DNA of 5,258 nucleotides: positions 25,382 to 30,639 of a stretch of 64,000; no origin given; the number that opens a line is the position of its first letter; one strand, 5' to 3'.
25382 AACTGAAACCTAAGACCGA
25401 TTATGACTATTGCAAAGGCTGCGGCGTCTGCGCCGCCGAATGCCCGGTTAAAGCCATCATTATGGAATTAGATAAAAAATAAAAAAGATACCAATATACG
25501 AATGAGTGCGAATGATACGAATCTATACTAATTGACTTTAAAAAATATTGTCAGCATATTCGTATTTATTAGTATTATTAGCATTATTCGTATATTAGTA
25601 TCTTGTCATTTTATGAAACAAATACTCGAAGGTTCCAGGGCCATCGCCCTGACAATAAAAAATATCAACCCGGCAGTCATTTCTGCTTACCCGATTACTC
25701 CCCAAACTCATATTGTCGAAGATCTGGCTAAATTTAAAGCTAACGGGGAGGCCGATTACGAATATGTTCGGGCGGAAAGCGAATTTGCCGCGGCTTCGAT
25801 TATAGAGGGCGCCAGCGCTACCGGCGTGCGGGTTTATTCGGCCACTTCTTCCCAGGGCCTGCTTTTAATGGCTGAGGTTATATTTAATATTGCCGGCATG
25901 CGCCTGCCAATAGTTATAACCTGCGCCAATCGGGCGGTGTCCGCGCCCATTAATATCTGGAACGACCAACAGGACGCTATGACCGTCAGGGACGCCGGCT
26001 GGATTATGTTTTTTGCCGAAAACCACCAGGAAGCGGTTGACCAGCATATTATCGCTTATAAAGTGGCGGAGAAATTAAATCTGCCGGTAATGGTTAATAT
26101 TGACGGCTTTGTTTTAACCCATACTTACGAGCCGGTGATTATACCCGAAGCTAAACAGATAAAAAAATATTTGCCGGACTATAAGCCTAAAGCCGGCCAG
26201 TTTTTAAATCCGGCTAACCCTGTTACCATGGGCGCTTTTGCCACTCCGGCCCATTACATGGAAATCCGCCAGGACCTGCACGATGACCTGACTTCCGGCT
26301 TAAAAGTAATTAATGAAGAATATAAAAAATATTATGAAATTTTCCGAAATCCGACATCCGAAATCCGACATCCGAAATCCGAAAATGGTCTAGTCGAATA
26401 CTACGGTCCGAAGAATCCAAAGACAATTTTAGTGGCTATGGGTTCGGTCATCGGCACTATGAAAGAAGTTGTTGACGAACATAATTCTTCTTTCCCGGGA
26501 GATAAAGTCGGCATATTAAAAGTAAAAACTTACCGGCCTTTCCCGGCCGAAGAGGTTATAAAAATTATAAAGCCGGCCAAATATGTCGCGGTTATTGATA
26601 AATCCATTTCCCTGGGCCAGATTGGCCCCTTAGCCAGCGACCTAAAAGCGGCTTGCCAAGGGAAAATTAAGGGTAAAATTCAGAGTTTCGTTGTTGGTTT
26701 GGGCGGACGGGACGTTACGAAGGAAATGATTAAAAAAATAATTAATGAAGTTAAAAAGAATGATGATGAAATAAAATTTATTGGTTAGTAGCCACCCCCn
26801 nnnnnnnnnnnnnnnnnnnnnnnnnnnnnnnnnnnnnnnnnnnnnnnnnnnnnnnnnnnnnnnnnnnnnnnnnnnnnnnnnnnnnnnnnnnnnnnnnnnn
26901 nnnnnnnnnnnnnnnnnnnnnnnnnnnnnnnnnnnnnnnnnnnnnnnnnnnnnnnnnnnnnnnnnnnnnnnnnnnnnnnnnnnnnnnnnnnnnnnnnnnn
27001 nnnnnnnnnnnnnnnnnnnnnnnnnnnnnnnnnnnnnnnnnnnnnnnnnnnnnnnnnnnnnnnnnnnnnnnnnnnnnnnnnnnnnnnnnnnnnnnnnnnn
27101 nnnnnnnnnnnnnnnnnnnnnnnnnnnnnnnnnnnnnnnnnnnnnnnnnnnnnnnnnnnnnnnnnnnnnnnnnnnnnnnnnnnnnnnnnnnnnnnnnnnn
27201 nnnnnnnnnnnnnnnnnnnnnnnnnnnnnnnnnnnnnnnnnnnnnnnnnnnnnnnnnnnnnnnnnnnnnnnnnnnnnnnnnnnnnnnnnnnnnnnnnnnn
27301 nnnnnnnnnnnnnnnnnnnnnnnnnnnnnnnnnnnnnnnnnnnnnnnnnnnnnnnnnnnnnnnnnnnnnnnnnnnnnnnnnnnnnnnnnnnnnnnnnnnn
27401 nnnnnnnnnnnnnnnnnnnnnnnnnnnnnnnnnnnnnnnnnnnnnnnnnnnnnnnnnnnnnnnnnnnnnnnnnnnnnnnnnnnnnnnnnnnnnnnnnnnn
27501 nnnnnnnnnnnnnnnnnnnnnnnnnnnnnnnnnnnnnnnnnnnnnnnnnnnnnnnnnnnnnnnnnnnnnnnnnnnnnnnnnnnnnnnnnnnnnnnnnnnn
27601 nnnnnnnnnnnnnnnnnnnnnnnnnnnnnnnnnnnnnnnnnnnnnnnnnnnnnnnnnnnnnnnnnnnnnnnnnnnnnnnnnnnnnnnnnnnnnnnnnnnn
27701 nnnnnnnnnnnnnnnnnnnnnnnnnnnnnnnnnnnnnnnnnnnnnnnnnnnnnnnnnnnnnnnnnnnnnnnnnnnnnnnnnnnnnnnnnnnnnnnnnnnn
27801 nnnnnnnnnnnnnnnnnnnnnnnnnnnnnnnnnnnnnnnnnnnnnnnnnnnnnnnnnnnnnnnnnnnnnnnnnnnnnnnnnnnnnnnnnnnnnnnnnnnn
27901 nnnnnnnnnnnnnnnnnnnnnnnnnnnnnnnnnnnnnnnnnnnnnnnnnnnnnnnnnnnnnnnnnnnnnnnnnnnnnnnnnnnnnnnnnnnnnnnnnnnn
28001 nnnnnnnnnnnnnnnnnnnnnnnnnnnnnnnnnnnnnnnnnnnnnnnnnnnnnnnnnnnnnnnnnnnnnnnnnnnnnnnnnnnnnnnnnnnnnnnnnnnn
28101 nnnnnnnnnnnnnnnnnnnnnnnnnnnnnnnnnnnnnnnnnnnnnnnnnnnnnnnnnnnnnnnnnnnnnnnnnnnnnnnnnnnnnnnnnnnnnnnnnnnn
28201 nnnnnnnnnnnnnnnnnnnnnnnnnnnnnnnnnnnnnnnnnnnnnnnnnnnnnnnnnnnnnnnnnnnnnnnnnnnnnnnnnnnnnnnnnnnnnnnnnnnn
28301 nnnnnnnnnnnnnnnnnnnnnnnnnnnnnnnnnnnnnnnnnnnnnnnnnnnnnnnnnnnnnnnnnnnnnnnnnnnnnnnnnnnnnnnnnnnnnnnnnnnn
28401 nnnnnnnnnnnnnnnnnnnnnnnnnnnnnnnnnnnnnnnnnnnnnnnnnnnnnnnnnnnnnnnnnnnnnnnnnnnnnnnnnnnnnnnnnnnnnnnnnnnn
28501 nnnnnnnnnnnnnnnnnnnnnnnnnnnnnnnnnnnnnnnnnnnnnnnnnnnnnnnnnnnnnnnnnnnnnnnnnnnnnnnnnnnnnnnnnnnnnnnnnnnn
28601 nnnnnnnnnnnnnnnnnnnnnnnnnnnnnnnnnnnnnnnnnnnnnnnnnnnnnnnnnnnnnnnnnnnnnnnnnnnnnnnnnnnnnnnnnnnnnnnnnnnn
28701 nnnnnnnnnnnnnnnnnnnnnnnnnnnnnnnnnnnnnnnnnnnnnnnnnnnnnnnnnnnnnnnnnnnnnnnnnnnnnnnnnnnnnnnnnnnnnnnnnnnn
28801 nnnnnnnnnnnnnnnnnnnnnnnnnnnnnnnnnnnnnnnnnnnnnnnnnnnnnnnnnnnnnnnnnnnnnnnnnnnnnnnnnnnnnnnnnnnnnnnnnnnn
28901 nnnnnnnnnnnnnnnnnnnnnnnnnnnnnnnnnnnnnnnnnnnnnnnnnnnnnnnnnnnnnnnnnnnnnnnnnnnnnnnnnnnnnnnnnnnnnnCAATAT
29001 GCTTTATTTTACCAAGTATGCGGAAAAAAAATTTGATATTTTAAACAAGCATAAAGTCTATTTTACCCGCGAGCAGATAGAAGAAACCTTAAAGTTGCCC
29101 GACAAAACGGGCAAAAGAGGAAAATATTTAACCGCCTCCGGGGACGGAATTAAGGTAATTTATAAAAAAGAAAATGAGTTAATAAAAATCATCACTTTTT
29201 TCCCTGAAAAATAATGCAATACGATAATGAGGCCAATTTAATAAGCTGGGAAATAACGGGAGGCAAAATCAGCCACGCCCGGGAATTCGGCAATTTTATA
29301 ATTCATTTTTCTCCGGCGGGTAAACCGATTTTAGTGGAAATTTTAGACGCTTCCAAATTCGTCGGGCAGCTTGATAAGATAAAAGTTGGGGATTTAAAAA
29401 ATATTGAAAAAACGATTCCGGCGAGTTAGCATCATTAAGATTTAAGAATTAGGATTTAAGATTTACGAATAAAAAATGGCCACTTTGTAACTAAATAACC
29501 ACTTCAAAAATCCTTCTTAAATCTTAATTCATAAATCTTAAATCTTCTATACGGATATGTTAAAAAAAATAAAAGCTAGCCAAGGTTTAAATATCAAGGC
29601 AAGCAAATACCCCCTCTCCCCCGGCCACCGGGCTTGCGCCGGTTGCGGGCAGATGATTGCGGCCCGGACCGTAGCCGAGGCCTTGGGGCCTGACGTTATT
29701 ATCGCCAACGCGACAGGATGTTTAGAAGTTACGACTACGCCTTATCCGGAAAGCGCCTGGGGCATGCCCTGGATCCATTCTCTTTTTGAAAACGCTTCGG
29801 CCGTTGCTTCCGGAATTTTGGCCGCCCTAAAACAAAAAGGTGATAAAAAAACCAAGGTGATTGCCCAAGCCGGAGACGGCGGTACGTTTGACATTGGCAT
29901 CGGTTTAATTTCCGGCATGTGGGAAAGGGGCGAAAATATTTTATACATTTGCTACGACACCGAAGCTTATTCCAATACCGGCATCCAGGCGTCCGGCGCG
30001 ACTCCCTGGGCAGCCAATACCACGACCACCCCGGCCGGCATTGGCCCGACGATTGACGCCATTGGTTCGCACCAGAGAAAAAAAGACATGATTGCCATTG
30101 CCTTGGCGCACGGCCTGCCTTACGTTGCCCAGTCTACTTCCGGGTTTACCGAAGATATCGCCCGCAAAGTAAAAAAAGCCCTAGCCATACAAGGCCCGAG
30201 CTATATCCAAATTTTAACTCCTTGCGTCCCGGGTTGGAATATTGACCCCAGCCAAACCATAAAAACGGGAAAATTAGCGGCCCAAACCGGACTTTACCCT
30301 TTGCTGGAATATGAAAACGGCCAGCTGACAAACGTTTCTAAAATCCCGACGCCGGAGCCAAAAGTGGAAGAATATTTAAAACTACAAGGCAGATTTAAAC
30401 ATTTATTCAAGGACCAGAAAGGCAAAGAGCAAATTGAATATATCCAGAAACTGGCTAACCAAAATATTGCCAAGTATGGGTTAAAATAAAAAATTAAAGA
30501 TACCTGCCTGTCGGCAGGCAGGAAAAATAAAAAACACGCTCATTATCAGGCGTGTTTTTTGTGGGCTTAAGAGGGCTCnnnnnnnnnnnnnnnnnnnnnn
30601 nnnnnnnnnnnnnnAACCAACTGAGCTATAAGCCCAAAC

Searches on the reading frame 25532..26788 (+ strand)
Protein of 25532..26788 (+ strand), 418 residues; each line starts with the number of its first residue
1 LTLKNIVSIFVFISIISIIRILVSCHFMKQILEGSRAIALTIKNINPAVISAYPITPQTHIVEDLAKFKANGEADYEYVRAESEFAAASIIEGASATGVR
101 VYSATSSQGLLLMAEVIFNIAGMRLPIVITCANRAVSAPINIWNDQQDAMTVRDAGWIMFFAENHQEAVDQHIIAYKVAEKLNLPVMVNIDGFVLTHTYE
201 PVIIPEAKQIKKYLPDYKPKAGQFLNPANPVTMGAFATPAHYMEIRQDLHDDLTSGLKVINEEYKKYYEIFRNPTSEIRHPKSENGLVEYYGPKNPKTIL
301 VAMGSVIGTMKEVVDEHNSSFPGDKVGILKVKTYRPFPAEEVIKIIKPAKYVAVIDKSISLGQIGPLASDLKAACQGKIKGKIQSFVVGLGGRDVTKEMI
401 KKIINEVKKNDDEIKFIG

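Call 70: search_protein_families(library=pfam, proteins=[window:25532-26788:+], max_evalue=0.001)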
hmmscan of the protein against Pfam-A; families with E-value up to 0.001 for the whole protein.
window:25532-26788:+ (418 aa): 2 families
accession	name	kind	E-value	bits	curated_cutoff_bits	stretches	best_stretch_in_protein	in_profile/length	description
PF01855.24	POR_N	-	5.3e-71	239.5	27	1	43-256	4-222/231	Pyruvate flavodoxin/ferredoxin oxidoreductase, thiamine diP-bdg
PF17147.9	PFOR_II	-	4.4e-25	88.4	27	1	298-398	3-100/102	Pyruvate:ferredoxin oxidoreductase core domain II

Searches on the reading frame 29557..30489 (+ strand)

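Call 70: search_protein_families(library=pfam, proteins=[window:29557-30489:+], max_evalue=0.001)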
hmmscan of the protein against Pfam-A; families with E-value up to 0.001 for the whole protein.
window:29557-30489:+ (310 aa): 1 family
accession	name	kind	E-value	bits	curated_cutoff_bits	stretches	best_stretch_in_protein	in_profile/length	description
PF02775.26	TPP_enzyme_C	-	9.3e-18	64.9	21.9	1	53-219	2-151/151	Thiamine pyrophosphate enzyme, C-terminal TPP binding domain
